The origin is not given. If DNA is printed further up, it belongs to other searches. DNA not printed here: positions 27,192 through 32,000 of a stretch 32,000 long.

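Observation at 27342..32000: Unlisted 4.66-kb open frame: giant beta-helix-type surface protein hidden from the ORF track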

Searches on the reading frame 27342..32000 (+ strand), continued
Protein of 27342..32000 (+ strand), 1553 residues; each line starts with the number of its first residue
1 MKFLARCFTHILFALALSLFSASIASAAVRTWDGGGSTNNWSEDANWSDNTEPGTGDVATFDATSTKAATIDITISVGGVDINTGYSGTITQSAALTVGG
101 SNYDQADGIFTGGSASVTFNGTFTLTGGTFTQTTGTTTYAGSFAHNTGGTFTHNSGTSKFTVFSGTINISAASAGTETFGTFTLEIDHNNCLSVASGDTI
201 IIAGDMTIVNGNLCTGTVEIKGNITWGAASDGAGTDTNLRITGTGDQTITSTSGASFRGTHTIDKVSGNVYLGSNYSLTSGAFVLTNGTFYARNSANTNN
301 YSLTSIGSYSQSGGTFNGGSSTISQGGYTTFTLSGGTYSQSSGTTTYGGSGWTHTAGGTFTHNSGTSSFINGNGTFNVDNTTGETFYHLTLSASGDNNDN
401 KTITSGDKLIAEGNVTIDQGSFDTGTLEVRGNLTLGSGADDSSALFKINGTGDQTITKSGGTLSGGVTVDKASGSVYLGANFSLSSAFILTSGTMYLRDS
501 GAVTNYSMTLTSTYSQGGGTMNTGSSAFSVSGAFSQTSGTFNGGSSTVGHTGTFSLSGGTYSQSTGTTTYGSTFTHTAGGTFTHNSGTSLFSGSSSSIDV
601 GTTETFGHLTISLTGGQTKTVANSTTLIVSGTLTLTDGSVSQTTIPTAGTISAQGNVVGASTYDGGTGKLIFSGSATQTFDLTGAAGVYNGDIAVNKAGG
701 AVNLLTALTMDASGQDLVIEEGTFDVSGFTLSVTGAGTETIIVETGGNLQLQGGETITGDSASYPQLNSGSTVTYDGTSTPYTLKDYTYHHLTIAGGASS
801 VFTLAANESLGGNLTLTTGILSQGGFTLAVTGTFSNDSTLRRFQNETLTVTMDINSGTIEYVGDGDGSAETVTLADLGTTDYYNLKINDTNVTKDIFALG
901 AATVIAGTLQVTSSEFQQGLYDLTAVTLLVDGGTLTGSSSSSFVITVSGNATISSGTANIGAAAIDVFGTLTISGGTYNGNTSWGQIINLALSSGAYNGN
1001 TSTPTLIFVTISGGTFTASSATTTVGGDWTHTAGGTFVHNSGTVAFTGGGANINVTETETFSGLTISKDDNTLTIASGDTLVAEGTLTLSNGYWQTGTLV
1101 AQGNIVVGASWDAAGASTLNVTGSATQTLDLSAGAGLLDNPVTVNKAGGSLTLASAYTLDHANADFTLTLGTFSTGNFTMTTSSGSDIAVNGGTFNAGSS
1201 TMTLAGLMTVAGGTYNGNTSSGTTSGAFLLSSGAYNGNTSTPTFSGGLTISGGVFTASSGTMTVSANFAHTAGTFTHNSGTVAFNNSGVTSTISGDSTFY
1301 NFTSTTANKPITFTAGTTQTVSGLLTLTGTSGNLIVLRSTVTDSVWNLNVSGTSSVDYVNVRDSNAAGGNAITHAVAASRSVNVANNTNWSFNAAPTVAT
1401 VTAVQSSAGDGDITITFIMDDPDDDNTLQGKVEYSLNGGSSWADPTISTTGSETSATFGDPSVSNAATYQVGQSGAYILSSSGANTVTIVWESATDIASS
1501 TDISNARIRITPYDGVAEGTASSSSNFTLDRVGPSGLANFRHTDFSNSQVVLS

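Call 31: search_protein_families(library=pfam, proteins=[L003:893-2527:+, L003:2857-4059:+, L003:4075-5136:+, L003:5133-5948:+, L003:5992-10698:+, L003:11057-11779:+, L003:11788-12345:+, L003:12350-13945:+])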
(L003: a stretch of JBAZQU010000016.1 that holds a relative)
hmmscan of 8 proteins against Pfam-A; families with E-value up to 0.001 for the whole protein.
L003:893-2527:+ (544 aa): 1 family
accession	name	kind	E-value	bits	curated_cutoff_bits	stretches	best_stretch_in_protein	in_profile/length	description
PF00118.29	Cpn60_TCP1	-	3e-71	241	34.3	1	22-523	1-487/490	TCP-1/cpn60 chaperonin family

L003:2857-4059:+ (400 aa): 0 families

L003:4075-5136:+ (353 aa): 5 families
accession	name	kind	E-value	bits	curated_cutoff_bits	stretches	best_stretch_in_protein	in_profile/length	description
PF00437.27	T2SSE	-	8.2e-47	160.1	24.9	1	82-313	93-325/370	Type II/IV secretion system protein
PF13401.12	AAA_22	-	1.5e-05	25.8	27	1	123-207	3-93/130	AAA domain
PF13191.12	AAA_16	-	1.9e-05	25.7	32.6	1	116-226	15-135/167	AAA ATPase domain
PF25199.1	nSTAND_NTPase5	-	0.0002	21.7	34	1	118-165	34-81/145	Novel STAND NTPase 5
PF13555.12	AAA_29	-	0.00025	21.2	27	1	120-146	17-43/61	P-loop containing region of AAA domain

L003:5133-5948:+ (271 aa): 1 family
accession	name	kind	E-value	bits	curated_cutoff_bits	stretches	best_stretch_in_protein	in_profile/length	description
PF00027.35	cNMP_binding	-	2.8e-18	66.1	27.5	1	27-113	3-87/89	Cyclic nucleotide-binding domain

L003:5992-10698:+ (1568 aa): 2 families
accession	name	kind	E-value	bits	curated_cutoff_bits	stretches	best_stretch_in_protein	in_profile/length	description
PF03160.20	Calx-beta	-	1.3e-27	96.6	27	2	936-1046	1-117/119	Calx-beta domain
PF00395.25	SLH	-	9.7e-25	86.7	20.8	2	1505-1547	1-43/44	S-layer homology domain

L003:11057-11779:+ (240 aa): 1 family
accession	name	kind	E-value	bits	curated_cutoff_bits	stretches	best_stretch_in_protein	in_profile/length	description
PF00696.33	AA_kinase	-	3.7e-35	122.2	24.9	1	4-219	1-233/234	Amino acid kinase family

L003:11788-12345:+ (185 aa): 1 family
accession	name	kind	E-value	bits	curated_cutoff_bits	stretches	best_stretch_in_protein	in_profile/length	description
PF01765.24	RRF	-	2.4e-57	193.8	29.7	1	20-183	1-164/164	Ribosome recycling factor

L003:12350-13945:+ (531 aa): 4 families
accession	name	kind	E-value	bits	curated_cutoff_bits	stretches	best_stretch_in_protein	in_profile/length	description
PF02163.28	Peptidase_M50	-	3.2e-56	190.6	27.2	1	10-518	2-221/221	Peptidase family M50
PF17820.7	PDZ_6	-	4.2e-12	46.1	27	1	294-328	2-36/54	PDZ domain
PF13180.12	PDZ_2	-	3.6e-09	37.2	27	1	294-356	16-78/80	PDZ domain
PF00595.29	PDZ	-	1.7e-08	35.2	23.2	0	289-326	24-61/81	PDZ domain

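Call 51: predict_structure(alignment_id=A3)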
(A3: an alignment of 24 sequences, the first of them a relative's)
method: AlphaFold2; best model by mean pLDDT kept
length: 686 residues; sequences in the alignment: 24
mean_pLDDT: 82.9   pTM: 0.47
mean pLDDT of the five models: 82.9, 82.7, 81.8, 81.5, 77.7
residues with pLDDT >= 90: 316; 70-90: 278; 50-70: 35; < 50: 57
segments of 3 or more residues with pLDDT < 50: 412-467
pLDDT, mean of each block of 10 residues (from residue 1): 62 68 83 80 83 82 88 91 92 93 91 95 93 94 84 82 81 94 91 85 92 95 82 87 84 78 94 89 94 92 92 93 93 92 93 87 77 92 91 93 91 40 31 31 33 34 47 76 87 84 88 91 95 85 72 87 88 86 94 91 77 90 92 92 84 91 94 82 79
secondary structure, 60 per line:
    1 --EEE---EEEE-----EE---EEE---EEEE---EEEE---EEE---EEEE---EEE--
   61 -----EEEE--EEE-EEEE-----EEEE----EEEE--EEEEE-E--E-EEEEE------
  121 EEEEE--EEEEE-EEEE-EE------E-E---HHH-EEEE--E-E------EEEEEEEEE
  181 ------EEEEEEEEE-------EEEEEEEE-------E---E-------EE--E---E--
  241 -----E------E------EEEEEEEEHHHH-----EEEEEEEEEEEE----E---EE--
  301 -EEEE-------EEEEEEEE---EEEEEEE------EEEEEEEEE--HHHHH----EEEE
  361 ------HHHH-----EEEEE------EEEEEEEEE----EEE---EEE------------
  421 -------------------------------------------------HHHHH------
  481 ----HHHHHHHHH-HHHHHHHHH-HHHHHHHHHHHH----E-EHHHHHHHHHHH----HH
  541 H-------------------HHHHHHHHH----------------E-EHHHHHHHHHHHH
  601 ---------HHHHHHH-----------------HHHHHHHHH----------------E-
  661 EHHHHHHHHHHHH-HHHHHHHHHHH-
elements in order: E3-5 E9-12 E23-25 E29-32 E36-39 E43-45 E49-52 E56-58 E66-69 E72-74 E76-79 E85-88 E93-96 E99-103 E110-114 E121-125 E128-132 E134-137 E157-160 E172-180 E187-195 E203-210 E260-267 H268-271 E277-288 E302-305 E313-320 E324-330 E337-345 H348-352 E357-360 H367-370 E376-380 E387-395 E400-402 E406-408 H470-474 H485-493 H495-503 H505-516 H524-534 H561-569 H589-600 H610-616 H634-642 H662-673 H675-685

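Call 53: fold_search(model_id=the predicted structure, library=pdb)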
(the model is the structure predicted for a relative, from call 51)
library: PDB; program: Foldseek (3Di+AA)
matches with E <= 10: 1623; with E <= 0.001: 317
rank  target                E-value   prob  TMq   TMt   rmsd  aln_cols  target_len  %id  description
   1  7yq3_E                2.8e-07  1.00  0.14  0.12  18.8       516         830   11  human insulin receptor bound with A43 DNA aptamer and insulin (released 2022-11-09)
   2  7mqs_F                5.5e-07  1.00  0.13  0.12  17.6       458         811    9  The insulin receptor ectodomain in complex with three venom hybrid insulin molecules - asymmetric conformation (released 2022-03-16)
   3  5e53_A                6.7e-07  1.00  0.22  0.45   5.8       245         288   13  Crystal structure of chicken CNTN1 FN1-FN3 domains (released 2016-08-31)
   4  6pxv_A                9.1e-07  1.00  0.15  0.13  20.0       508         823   10  Cryo-EM structure of full-length insulin receptor bound to 4 insulin. 3D refinement was focused on the extracellular r (released 2019-09-04)
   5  7mqy                  1.6e-06  1.00  0.16  0.25   9.0       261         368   11  Zebrafish CNTN4 APLP2 complex (released 2022-01-05)
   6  7sl2_A                2.1e-06  1.00  0.15  0.13  23.5       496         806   11  Full-length insulin receptor bound with site 2 binding deficient mutant insulin (A-L13R) -- asymmetric conformation (released 2022-03-30)
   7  4zxb_E                2.2e-06  1.00  0.14  0.13  20.9       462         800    9  Structure of the human insulin receptor ectodomain, IRDeltabeta construct, in complex with four Fab molecules (released 2016-02-24)
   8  2nzi_A                2.3e-06  1.00  0.19  0.39   7.5       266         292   10  Crystal structure of domains A168-A170 from titin (released 2007-02-13)
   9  2w1n                  2.3e-06  1.00  0.12  0.29  12.1       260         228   10  cohesin and fibronectin type-III double module construct from the Clostridium perfringens glycoside hydrolase GH84C (released 2009-02-03)
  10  7mrm_B                2.5e-06  1.00  0.15  0.24   9.6       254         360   12  Chicken CNTN3 APP complex (released 2022-01-05)
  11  7s7k_A                2.5e-06  1.00  0.15  0.19  12.0       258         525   13  Crystal structure of the EphB2 extracellular domain (released 2021-10-27)
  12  7u23_F                2.5e-06  1.00  0.16  0.17  21.3       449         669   10  Single-chain LCDV-1 viral insulin-like peptide bound to IGF-1R ectodomain, leucine-zippered form (released 2022-11-16)
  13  7yq5_F                2.5e-06  1.00  0.15  0.13  23.7       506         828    9  human insulin receptor bound with A62 DNA aptamer and insulin (released 2022-11-09)
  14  8ez0_B                2.7e-06  1.00  0.15  0.14  19.0       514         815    9  Cryo-EM structure of 4 insulins bound full-length mouse IR mutant with physically decoupled alpha CTs (C684S/C685S/C68 (released 2022-11-09)
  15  5e53_D                3.3e-06  1.00  0.21  0.41   6.0       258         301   13  Crystal structure of chicken CNTN1 FN1-FN3 domains (released 2016-08-31)
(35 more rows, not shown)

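Call 56: list_cluster_members(proteins=[P0001, P0033, P0215])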
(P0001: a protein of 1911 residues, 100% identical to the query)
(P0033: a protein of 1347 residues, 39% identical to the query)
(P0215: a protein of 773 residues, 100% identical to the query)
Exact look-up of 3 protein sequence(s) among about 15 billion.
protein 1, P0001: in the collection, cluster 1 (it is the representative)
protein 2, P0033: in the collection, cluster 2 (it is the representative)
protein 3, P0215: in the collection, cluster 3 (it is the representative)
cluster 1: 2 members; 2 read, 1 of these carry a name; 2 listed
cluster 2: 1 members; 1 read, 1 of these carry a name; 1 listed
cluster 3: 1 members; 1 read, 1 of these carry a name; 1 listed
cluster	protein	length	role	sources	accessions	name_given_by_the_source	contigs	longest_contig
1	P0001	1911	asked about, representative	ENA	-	-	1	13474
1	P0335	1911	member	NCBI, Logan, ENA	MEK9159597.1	MAG: S-layer homology domain-containing protein [Patescibacteria group bacterium]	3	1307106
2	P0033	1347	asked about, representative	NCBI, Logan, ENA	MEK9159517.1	MAG: S-layer homology domain-containing protein [Patescibacteria group bacterium]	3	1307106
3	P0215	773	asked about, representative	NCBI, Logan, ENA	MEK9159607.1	MAG: penicillin-binding protein 2 [Patescibacteria group bacterium]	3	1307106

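Call 57: find_encoding_contigs(protein=P0017, flank=10000, max_places=2)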
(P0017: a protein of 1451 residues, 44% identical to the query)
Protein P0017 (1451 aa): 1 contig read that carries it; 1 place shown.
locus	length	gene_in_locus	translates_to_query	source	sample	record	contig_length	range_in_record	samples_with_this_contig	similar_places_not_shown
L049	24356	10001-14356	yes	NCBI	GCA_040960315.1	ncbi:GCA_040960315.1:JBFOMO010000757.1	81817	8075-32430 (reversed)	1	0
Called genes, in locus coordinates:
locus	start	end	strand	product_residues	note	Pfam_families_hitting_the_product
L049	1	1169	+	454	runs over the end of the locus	-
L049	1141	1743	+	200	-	PF01551:Peptidase_M23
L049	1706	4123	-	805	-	PF10101:DUF2339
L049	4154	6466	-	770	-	PF03717:PBP_dimer, PF21922:PBP_dimer_2 (weak), PF00905:Transpeptidase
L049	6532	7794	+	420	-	PF00675:Peptidase_M16, PF05193:Peptidase_M16_C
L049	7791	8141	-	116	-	-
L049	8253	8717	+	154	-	PF00334:NDK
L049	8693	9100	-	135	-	-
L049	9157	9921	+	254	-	PF00809:Pterin_bind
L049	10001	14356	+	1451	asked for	PF00395:SLH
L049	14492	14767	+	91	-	-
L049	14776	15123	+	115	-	PF01242:PTPS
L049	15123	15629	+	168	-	PF01288:HPPK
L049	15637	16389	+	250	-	PF00456:Transketolase_N, PF13292:DXP_synthase_N (weak)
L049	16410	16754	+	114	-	-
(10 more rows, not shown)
